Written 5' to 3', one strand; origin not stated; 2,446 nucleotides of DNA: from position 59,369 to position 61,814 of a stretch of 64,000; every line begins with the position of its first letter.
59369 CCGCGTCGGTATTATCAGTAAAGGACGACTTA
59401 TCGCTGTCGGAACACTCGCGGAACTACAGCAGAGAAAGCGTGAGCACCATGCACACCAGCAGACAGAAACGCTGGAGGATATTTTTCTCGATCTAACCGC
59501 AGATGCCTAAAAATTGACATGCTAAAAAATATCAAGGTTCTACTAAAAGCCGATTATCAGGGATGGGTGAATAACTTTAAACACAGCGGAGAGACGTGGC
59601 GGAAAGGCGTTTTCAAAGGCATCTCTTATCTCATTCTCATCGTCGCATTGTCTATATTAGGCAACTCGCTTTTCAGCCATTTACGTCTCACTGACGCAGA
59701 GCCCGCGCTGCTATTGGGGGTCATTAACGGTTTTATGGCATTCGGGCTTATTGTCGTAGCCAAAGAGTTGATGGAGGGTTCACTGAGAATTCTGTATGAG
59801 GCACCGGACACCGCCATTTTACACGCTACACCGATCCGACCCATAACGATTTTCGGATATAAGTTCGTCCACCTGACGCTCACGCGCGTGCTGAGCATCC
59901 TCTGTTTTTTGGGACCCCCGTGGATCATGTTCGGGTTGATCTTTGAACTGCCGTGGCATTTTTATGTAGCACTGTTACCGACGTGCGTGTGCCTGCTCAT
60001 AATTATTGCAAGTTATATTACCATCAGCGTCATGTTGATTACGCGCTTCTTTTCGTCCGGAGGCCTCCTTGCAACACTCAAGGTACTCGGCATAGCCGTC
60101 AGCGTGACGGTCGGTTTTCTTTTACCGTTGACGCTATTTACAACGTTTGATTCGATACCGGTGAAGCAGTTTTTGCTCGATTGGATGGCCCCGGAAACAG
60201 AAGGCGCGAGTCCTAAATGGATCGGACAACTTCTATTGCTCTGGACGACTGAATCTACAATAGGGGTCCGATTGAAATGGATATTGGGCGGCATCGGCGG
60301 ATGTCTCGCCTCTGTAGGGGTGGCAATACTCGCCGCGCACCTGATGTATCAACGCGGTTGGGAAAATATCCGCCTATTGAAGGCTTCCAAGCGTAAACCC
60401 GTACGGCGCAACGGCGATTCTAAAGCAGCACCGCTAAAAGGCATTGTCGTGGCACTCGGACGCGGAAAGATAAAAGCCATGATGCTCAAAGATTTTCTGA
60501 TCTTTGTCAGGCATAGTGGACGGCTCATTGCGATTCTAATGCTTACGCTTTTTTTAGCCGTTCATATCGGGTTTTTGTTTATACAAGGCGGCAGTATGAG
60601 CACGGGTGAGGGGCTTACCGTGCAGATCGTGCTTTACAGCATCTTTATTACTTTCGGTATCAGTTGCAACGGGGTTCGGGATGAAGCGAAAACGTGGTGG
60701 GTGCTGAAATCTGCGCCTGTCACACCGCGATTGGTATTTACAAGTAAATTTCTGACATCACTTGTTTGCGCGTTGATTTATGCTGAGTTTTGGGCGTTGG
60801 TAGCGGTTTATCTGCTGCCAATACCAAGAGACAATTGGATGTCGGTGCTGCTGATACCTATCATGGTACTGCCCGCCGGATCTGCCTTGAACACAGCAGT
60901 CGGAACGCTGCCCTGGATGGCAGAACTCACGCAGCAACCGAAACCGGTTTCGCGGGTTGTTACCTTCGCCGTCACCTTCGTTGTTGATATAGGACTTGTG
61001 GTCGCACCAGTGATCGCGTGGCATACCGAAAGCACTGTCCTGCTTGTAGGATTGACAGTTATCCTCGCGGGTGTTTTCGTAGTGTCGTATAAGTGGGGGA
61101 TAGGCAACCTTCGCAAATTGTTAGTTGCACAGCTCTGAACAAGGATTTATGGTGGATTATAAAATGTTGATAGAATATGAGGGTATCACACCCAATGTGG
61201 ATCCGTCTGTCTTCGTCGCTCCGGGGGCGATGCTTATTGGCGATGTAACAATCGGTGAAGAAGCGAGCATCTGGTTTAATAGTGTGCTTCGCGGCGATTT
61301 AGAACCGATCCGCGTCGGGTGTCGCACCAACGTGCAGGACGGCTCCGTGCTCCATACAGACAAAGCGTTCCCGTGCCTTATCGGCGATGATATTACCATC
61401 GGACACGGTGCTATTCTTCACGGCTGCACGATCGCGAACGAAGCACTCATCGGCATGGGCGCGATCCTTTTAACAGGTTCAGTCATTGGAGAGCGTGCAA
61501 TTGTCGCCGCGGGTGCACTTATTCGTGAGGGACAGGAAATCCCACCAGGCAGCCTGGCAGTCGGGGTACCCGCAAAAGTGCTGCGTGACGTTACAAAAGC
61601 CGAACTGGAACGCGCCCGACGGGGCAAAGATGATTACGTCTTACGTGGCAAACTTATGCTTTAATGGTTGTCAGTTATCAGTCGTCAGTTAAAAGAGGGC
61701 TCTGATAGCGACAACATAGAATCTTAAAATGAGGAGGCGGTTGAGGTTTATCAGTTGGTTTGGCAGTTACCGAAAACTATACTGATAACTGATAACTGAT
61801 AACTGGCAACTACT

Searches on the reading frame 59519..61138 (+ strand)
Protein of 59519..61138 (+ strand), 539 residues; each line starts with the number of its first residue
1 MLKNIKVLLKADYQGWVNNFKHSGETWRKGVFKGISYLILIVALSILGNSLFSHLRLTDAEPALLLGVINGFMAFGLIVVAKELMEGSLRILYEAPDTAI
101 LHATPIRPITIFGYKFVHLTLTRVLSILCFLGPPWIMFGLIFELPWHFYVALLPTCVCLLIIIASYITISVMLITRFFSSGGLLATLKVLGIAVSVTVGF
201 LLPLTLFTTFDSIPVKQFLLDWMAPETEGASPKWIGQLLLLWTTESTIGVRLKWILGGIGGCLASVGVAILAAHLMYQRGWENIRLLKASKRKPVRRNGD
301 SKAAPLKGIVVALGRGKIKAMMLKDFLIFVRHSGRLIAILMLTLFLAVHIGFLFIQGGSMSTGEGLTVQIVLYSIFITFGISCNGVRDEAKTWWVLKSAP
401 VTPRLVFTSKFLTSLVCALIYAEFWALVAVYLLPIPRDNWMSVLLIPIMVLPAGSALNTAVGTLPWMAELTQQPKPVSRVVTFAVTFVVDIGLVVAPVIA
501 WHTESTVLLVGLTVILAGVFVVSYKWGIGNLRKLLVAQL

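Call 29: search_protein_families(library=pfam, proteins=[window:59519-61138:+], max_evalue=0.001)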
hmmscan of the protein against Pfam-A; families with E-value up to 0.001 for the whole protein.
window:59519-61138:+ (539 aa): 2 families
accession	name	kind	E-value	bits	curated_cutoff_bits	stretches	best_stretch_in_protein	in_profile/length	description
PF16949.11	ABC_tran_2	-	5.6e-18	65.5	25.7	1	88-449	69-439/542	Putative ATP-binding cassette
PF12698.13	ABC2_membrane_3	-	0.0001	22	31.6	1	370-472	167-272/347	ABC-2 family transporter protein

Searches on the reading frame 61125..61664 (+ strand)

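Call 29: search_protein_families(library=pfam, proteins=[window:61125-61664:+], max_evalue=0.001)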
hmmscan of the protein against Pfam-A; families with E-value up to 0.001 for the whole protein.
window:61125-61664:+ (179 aa): 2 families
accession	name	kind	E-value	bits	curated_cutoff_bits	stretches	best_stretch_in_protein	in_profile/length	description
PF00132.30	Hexapep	-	1.9e-16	59.4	27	3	100-134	1-35/36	Bacterial transferase hexapeptide (six repeats)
PF25084.1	LbH_EIF2B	-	2.4e-06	28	54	1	64-136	24-90/105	EIF2B subunit epsilon LbH domain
